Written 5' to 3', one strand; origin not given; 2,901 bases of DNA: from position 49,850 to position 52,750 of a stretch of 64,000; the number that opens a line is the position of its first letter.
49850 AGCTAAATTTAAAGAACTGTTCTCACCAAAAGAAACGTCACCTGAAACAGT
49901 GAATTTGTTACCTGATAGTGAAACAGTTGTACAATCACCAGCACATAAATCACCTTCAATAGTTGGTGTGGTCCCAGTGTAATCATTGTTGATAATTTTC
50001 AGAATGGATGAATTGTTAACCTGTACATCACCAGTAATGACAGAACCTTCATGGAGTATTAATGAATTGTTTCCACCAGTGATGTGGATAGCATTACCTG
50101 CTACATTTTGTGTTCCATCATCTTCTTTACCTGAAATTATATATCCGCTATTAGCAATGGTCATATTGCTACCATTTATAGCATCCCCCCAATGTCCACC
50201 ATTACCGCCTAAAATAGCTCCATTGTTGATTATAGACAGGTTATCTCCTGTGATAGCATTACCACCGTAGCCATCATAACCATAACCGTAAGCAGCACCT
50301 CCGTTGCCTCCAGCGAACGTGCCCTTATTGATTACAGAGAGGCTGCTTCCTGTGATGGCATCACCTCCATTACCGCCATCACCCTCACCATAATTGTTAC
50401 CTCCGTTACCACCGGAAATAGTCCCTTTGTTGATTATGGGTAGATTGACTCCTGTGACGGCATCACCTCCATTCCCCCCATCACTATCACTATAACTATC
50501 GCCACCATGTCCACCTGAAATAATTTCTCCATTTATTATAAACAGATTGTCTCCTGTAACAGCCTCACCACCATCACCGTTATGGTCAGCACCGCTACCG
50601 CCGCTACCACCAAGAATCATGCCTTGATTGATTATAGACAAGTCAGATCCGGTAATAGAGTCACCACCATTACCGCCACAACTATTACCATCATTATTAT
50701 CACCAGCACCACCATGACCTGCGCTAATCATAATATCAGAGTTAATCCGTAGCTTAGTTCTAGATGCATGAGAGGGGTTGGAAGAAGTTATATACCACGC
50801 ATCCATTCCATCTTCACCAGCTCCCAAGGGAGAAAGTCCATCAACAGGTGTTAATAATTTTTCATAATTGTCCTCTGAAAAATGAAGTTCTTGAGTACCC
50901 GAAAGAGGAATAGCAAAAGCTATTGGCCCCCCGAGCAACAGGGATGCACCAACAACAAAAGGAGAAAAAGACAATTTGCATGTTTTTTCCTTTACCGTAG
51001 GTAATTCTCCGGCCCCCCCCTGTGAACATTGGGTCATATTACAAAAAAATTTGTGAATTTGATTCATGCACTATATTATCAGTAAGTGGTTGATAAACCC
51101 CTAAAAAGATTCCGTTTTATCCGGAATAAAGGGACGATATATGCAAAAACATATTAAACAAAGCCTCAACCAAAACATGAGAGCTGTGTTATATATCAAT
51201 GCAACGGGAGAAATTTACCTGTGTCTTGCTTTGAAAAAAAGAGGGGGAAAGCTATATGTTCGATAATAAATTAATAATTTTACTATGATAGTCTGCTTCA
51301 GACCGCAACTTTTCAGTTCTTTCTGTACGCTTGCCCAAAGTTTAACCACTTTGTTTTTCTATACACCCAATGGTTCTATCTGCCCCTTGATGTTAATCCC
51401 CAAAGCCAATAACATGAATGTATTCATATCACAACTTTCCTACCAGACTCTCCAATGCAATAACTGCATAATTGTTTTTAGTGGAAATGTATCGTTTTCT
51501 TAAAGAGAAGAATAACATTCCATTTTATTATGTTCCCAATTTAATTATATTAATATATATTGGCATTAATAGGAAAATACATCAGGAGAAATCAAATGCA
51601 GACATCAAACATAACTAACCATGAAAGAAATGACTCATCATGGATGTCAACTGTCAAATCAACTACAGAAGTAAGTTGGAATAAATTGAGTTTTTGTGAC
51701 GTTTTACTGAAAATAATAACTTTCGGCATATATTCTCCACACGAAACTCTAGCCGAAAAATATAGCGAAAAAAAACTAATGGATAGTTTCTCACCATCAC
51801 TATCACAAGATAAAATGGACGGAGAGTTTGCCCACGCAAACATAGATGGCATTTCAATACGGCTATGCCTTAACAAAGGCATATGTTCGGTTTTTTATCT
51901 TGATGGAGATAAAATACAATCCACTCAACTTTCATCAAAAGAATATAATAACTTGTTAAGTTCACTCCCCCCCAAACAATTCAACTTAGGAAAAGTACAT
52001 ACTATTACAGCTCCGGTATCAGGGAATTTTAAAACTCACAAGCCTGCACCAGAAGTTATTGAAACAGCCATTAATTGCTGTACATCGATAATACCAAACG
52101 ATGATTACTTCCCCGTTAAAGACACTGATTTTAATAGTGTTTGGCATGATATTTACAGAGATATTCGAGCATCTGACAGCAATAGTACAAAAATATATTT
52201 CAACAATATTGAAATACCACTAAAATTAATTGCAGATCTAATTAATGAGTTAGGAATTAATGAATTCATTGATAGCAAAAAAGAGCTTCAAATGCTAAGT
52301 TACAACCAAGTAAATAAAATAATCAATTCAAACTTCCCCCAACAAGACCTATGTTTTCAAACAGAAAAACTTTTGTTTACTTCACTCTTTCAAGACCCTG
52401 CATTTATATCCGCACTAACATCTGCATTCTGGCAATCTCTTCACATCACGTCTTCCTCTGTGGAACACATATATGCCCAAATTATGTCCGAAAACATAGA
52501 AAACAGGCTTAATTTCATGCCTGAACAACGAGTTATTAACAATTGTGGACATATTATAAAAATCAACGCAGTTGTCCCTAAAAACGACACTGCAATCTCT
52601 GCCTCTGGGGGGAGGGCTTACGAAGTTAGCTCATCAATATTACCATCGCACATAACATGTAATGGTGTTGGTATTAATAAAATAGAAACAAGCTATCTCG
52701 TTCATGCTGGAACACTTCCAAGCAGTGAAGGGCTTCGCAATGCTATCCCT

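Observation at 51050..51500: Expected position of the RnaG antisense regulator in the icsA-virA divergent region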

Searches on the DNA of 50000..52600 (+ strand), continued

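Call 39: get_annotated_region(hit=H123, flank=100)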
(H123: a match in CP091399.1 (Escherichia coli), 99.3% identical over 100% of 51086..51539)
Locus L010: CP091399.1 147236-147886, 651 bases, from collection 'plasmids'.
description: Escherichia coli strain 899091 plasmid p899091_1, complete sequence
organism: Escherichia coli (NCBI taxid 562)
taxonomy: Bacteria; Pseudomonadota; Gammaproteobacteria; Enterobacterales; Enterobacteriaceae; Escherichia; Escherichia coli
host: -; source: Homo sapiens,human; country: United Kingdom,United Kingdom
typing (MOB-suite, as given by PLSDB): conjugative; replicon IncFIA,IncFIC; relaxase MOBF,MOBF,MOBP; mating-pair formation MPF_F
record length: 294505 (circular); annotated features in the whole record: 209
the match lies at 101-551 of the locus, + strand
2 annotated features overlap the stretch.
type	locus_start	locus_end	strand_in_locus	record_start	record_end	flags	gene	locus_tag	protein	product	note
CDS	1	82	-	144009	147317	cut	icsA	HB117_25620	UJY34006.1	outer membrane autotransporter IcsA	-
CDS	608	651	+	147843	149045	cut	virA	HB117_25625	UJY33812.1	alpha-tubulin-specific protease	-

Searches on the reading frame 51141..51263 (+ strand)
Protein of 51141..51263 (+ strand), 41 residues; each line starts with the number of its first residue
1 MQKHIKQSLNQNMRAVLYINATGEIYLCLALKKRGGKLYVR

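Call 36: search_protein_families(library=pfam, proteins=[window:51141-51263:+], max_evalue=1)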
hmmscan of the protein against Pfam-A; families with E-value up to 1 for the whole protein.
window:51141-51263:+ (41 aa): 0 families
